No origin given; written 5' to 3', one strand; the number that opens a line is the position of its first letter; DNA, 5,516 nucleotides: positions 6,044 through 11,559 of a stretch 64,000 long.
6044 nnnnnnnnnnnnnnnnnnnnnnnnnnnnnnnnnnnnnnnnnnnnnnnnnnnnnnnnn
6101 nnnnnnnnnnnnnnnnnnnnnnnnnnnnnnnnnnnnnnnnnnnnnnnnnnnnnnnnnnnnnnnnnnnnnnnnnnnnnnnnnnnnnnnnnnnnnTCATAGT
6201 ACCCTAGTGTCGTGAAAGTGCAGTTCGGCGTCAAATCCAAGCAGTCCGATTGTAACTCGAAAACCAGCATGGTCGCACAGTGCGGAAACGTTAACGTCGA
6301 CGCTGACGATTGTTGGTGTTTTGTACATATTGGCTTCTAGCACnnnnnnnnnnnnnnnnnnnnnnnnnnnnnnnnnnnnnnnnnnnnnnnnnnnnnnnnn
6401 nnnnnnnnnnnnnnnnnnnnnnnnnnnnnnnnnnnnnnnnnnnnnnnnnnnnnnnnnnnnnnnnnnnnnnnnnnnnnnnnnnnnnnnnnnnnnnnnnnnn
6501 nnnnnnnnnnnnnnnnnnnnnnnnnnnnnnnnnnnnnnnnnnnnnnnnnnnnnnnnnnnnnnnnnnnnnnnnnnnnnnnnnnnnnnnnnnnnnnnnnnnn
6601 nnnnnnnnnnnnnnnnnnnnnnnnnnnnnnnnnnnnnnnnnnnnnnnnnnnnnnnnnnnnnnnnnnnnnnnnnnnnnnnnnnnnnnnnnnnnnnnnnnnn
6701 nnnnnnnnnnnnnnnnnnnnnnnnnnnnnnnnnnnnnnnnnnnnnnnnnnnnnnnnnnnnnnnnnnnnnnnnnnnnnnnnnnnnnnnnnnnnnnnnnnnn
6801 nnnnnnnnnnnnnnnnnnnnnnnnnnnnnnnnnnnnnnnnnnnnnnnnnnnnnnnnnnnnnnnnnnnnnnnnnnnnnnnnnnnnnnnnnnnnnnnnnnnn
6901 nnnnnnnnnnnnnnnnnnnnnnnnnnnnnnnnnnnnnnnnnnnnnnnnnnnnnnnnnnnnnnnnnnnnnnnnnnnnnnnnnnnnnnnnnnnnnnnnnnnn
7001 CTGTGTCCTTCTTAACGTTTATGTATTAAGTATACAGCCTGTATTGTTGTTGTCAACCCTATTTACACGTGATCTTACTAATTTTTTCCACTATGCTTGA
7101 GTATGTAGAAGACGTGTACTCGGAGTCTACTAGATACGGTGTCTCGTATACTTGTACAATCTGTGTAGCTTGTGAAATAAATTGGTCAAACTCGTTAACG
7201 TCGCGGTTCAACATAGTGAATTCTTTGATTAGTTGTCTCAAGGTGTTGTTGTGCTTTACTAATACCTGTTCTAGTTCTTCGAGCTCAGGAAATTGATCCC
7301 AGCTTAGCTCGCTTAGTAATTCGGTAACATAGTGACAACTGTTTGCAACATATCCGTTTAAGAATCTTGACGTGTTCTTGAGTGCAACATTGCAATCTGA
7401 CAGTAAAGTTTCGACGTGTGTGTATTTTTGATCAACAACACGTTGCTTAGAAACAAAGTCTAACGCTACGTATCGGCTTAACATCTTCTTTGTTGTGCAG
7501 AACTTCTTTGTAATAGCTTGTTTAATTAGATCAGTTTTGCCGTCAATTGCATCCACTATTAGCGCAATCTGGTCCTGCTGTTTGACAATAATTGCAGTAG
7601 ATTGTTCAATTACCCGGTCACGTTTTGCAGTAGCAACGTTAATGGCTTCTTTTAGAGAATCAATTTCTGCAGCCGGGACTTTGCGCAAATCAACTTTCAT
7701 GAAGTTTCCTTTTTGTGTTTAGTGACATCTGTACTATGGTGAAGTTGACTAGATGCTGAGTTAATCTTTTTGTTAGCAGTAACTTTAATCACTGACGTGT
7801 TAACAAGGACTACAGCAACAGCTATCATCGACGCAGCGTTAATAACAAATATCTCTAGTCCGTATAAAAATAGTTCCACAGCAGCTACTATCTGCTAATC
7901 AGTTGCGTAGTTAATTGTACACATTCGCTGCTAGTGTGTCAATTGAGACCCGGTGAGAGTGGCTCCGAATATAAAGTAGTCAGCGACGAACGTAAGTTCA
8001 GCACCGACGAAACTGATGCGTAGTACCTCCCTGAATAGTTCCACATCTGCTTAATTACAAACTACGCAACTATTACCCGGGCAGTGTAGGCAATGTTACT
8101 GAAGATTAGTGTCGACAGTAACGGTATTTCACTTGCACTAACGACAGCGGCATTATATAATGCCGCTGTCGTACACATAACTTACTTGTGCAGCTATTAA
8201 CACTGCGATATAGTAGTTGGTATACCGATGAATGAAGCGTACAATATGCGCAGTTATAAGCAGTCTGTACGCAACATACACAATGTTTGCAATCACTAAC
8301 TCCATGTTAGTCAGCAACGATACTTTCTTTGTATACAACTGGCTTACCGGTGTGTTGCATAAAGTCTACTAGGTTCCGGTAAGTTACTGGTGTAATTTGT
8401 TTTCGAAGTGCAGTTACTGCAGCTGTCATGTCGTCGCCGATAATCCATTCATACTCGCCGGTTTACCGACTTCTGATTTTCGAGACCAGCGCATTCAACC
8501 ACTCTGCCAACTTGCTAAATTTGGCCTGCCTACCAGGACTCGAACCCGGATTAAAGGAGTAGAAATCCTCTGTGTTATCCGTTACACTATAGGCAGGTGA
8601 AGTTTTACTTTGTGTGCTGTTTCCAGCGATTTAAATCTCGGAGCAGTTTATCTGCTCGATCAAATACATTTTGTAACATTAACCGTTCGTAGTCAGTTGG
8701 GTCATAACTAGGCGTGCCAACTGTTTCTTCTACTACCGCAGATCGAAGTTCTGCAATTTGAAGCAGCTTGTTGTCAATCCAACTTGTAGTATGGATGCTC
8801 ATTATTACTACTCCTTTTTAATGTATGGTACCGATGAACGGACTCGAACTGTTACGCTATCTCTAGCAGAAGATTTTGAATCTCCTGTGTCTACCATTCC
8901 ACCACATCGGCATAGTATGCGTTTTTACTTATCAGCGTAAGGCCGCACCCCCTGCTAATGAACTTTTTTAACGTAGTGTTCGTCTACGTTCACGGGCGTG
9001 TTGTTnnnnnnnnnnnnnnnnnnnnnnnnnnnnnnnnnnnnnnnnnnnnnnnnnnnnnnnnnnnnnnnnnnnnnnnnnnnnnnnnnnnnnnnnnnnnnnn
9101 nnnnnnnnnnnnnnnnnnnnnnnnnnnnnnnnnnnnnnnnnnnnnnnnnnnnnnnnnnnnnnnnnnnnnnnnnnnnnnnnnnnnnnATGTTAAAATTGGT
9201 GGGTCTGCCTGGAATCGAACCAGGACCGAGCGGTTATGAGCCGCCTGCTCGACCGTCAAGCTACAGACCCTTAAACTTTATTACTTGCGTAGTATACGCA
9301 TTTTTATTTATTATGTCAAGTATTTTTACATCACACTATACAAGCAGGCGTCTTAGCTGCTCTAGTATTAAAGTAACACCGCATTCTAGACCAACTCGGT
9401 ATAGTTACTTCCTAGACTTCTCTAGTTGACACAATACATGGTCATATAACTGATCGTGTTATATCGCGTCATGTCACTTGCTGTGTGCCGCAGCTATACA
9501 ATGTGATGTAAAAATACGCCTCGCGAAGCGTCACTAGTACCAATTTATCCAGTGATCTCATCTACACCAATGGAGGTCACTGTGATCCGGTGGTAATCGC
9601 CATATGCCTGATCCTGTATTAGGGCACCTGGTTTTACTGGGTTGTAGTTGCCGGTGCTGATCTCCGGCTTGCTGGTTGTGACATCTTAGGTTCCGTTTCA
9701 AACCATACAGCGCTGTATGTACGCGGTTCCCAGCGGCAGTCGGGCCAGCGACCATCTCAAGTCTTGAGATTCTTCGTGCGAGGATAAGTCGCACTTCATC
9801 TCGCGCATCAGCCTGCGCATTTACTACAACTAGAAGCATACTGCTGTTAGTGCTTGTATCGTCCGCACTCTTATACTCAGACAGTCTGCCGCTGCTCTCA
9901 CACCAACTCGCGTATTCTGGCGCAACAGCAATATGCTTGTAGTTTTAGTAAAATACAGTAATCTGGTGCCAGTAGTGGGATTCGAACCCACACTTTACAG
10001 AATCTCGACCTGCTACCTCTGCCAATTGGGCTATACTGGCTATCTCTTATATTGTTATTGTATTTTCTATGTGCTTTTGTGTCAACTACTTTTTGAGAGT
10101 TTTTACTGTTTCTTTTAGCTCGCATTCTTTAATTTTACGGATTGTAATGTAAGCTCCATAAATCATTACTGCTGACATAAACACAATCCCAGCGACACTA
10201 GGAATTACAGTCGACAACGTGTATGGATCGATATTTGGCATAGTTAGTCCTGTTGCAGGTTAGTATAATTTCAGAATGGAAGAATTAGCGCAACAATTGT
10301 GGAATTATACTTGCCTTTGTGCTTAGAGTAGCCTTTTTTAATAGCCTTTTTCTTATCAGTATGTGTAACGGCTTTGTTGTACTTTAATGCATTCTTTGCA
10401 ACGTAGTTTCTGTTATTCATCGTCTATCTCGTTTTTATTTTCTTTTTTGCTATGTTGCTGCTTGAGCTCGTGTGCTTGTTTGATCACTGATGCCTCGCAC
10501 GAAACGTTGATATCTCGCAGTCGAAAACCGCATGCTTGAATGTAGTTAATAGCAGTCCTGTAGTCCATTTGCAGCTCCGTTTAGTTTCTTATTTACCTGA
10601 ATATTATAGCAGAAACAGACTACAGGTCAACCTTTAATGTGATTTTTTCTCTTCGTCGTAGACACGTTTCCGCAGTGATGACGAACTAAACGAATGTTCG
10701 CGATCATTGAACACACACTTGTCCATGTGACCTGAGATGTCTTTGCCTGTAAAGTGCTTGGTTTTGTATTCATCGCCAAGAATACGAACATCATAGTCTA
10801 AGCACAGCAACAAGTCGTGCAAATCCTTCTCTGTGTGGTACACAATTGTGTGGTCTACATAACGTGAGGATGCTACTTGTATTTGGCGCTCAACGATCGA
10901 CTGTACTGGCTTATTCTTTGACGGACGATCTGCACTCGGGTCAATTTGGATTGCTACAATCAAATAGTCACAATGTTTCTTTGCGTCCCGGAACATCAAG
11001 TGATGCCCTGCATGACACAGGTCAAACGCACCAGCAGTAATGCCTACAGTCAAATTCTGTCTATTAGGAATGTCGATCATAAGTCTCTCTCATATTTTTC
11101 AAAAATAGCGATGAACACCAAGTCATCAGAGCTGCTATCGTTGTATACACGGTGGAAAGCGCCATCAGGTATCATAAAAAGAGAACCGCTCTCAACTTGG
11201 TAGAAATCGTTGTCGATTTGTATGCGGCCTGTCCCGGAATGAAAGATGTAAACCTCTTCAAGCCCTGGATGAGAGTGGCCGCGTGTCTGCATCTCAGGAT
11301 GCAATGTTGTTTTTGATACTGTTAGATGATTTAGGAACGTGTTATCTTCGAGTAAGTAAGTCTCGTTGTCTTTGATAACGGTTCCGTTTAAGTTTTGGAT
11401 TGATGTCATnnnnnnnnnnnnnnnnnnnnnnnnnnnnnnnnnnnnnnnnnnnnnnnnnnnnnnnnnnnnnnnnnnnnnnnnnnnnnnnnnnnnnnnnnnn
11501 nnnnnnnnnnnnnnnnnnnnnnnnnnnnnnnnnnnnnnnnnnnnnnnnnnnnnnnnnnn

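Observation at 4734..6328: Three paralogous SPASM-type radical-SAM enzymes with a shared N-terminal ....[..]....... domain; one is translationally coupled to a 43-aa upstream ORF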

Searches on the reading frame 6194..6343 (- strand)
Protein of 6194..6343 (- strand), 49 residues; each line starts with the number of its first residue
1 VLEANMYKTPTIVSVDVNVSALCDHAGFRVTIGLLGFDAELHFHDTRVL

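Call 4: search_protein_families(library=pfam, proteins=[window:6194-6343:-], max_evalue=1)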
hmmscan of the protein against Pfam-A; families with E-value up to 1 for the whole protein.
window:6194-6343:- (49 aa): 0 families

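Call 5: search_protein_families(library=ncbifam, proteins=[window:6194-6343:-], max_evalue=1)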
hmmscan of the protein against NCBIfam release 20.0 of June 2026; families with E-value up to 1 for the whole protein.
window:6194-6343:- (49 aa): 0 families

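Call 6: search_protein_families(library=phrogs, proteins=[window:6194-6343:-], max_evalue=0.1)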
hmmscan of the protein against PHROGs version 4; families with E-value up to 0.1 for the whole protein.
window:6194-6343:- (49 aa): 0 families

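Call 37: find_homologous_proteins(query=window:6194-6343:-, max_evalue=10)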
Query window:6194-6343:-: no candidate shares three 5-residue words with the query. No homologue found.

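Call 70: search_protein_representatives(protein=window:6194-6343:-)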
Query: 49 residues. Proteins with E-value up to 0.001 (for the whole library): 26; up to 1e-10: 1; up to 1e-30: 0. The best 26 are listed.
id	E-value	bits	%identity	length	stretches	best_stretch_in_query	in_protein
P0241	7.6e-11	56.8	61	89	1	2-47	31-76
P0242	3.1e-07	45.7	-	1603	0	-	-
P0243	8.4e-07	44.4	49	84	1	2-48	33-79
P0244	1.5e-06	43.6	36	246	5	10-40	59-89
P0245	1.6e-06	43.5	54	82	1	2-48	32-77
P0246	1.8e-06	43.3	44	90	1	3-47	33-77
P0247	3.2e-06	42.6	48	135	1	6-47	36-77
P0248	3.4e-06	42.5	43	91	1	2-47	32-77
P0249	6.5e-06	41.6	48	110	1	2-47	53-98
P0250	1.0e-05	41.0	45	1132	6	6-32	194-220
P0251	1.4e-05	40.5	56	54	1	7-47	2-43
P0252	1.9e-05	40.2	42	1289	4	6-30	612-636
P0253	3.1e-05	39.5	42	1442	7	8-32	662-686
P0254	3.9e-05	39.2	45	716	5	8-29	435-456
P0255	5.5e-05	38.8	50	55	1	8-47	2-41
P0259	1.6e-04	37.3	48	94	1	2-47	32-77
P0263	7.9e-04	35.2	40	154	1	3-47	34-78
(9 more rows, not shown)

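Call 75: find_encoding_contigs(protein=P0241, flank=5000, max_places=4)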
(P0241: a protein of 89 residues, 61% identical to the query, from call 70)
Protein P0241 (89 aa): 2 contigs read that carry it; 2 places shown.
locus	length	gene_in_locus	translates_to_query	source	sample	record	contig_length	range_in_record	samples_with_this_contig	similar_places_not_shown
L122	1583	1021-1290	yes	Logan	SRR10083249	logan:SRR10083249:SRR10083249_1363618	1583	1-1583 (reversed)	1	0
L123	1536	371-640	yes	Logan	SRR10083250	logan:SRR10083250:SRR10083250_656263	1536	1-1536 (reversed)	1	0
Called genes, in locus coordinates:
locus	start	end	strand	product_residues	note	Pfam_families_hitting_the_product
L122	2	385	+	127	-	?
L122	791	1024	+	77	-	-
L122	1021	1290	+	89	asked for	-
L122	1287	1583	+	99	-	?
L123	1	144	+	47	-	?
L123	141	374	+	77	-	-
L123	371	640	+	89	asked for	-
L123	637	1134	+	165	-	PF06941:NT5C (weak)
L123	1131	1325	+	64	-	-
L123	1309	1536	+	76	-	?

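Call 77: find_encoding_contigs(protein=P0246, flank=5000, max_places=4)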
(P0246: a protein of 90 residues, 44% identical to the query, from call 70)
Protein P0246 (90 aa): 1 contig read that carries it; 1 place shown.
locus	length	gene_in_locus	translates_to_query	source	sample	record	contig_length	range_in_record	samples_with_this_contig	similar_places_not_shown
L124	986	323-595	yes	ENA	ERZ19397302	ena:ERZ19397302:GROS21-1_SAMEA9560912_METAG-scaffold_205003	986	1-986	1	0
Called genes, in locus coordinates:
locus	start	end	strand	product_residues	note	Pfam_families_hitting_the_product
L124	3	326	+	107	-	?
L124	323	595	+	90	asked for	-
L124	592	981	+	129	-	-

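Call 78: find_encoding_contigs(protein=P0245, flank=5000, max_places=4)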
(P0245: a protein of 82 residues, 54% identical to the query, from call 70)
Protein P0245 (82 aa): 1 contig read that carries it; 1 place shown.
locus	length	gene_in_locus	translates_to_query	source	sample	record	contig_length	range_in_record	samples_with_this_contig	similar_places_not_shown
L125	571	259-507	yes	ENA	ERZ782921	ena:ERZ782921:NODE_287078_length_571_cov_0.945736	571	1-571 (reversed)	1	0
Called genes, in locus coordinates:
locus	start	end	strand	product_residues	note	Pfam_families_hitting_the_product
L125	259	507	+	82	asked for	-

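Call 79: find_encoding_contigs(protein=P0259, flank=5000, max_places=4)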
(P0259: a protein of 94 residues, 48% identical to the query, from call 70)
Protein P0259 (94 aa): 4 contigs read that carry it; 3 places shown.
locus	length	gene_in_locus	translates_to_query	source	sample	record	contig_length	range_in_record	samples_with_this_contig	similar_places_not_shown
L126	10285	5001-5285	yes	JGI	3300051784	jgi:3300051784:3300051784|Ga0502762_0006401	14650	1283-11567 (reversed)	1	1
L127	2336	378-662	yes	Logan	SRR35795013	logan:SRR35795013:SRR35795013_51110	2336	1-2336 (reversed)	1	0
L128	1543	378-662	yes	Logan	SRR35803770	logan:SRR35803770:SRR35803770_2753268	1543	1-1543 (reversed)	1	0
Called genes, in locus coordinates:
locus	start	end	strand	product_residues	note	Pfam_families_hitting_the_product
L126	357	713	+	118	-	-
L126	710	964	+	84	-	-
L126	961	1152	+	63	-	-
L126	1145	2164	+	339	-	PF01467:CTP_transf_like, PF00293:NUDIX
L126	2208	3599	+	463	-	PF18127:NAMPT_N, PF04095:NAPRTase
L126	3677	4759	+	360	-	PF14532:Sigma54_activ_2 (weak), PF20720:nSTAND3, PF00004:AAA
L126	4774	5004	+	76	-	-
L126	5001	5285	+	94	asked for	-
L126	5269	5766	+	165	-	-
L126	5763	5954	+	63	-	-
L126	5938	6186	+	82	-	-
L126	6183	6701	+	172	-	-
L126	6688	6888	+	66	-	-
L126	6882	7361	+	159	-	-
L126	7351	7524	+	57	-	-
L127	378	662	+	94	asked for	-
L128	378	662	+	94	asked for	-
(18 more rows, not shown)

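Call 81: search_protein_families(library=phrogs, proteins=[P0241, P0259, P0247, P0263], max_evalue=0.01)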
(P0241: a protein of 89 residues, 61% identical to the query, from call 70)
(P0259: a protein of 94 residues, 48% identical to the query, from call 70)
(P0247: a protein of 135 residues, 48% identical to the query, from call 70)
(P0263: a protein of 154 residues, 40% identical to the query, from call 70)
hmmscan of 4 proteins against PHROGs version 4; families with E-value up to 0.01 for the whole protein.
P0241 (89 aa): 0 families

P0259 (94 aa): 0 families

P0247 (135 aa): 0 families

P0263 (154 aa): 1 family
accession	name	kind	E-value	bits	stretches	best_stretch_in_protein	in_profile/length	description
phrog_661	-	unknown function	1.1e-05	26.1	1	98-150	6-56/61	-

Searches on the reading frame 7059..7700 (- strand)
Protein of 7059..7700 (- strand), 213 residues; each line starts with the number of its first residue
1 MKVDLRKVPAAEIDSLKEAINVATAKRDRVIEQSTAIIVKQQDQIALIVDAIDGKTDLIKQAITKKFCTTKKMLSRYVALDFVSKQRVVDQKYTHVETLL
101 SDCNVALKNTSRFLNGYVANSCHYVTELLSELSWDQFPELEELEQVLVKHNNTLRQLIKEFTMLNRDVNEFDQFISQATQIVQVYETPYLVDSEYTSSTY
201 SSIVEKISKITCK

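Call 26: search_protein_families(library=pfam, proteins=[window:7059-7700:-], max_evalue=0.01)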
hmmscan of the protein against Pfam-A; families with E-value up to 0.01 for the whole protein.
window:7059-7700:- (213 aa): 2 families
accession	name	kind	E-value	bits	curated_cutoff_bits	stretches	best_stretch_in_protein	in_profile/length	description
PF05064.18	Nsp1_C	-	6.9e-05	23.1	24.1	0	142-187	17-63/114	Nsp1-like C-terminal region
PF08824.15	Serine_rich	-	0.0039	17.6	26.9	1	77-181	27-135/157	Serine rich protein interaction domain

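Call 81: search_protein_families(library=phrogs, proteins=[window:7059-7700:-], max_evalue=0.01)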
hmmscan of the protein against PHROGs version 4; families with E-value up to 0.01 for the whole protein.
window:7059-7700:- (213 aa): 0 families

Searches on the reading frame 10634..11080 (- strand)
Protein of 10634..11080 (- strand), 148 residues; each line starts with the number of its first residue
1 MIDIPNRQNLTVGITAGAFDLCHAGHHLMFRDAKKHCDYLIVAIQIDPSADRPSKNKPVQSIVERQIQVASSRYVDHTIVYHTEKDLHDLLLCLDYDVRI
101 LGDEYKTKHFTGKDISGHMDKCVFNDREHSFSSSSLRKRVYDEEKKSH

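Call 28: search_protein_families(library=pfam, proteins=[window:10634-11080:-], max_evalue=0.01)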
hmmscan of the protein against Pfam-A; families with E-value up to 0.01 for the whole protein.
window:10634-11080:- (148 aa): 2 families
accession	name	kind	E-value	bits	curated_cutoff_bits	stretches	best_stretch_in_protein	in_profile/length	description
PF01467.32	CTP_transf_like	-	1.3e-09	38.8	21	1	14-106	1-91/133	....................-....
PF06574.18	FAD_syn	-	0.0051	17.1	27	1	13-109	9-110/158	FAD synthetase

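Call 96: search_protein_families(library=ncbifam, proteins=[window:10634-11080:-], max_evalue=0.001)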
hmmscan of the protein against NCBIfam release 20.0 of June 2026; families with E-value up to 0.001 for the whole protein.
window:10634-11080:- (148 aa): 7 families
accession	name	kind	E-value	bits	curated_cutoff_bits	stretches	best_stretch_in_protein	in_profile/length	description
TIGR02199.1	rfaE_dom_II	equivalog_domain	5.2e-17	62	181.5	1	7-138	8-140/144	D-glycero-beta-D-manno-heptose 1-phosphate adenylyltransferase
TIGR01518.1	g3p_cytidyltrns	equivalog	2.8e-13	50.1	165.4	1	14-138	2-123/125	glycerol-3-phosphate cytidylyltransferase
NF008454.0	PRK11316.1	equivalog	5.3e-13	48.4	521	1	8-115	338-445/475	bifunctional D-glycero-beta-D-manno-heptose-7-phosphate kinase/D-glycero-beta-D-manno-heptose 1-phosphate adenylyltransferase HldE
TIGR00125.1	cyt_tran_rel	domain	5.2e-12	45.8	27.7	1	12-76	1-63/65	adenylyltransferase/cytidyltransferase family protein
NF001985.0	PRK00777.1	subfamily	1.5e-05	25.1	104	1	15-71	9-64/157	pantetheine-phosphate adenylyltransferase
NF004162.0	PRK05627.1-5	equivalog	0.00012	21.7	241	1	12-89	15-94/304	bifunctional riboflavin kinase/FAD synthetase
TIGR01510.1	coaD_prev_kdtB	equivalog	0.00066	19.7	103.3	0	13-68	2-57/155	pantetheine-phosphate adenylyltransferase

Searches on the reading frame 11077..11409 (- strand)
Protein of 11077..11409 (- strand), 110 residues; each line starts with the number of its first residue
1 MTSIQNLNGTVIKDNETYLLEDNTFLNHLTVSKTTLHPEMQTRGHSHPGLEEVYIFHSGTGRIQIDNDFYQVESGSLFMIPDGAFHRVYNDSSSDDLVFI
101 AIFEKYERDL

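Call 28: search_protein_families(library=pfam, proteins=[window:11077-11409:-], max_evalue=0.01)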
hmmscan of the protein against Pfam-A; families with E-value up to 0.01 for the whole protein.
window:11077-11409:- (110 aa): 5 families
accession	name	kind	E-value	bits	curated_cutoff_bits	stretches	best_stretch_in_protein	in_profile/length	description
PF07883.17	Cupin_2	-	1.6e-11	44.2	27.2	1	35-103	4-70/70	Cupin domain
PF00190.28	Cupin_1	-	7.1e-05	22.9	22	1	28-103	32-114/151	Cupin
PF02311.25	AraC_binding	-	0.00012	22.3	21.1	1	44-93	18-66/135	AraC-like ligand binding domain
PF01050.24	MannoseP_isomer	-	0.0017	18.9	23.6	1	30-91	29-90/116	Mannose-6-phosphate isomerase C-terminal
PF16867.11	DMSP_lyase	-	0.0045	17.2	27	1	35-89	101-154/162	Dimethlysulfonioproprionate lyase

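Call 96: search_protein_families(library=ncbifam, proteins=[window:11077-11409:-], max_evalue=0.001)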
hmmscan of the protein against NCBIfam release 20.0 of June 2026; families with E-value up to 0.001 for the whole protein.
window:11077-11409:- (110 aa): 1 family
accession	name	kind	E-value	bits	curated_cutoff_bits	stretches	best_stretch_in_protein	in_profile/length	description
NF009806.0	PRK13290.1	subfamily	0.0006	19.8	128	1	30-103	36-107/130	ectoine synthase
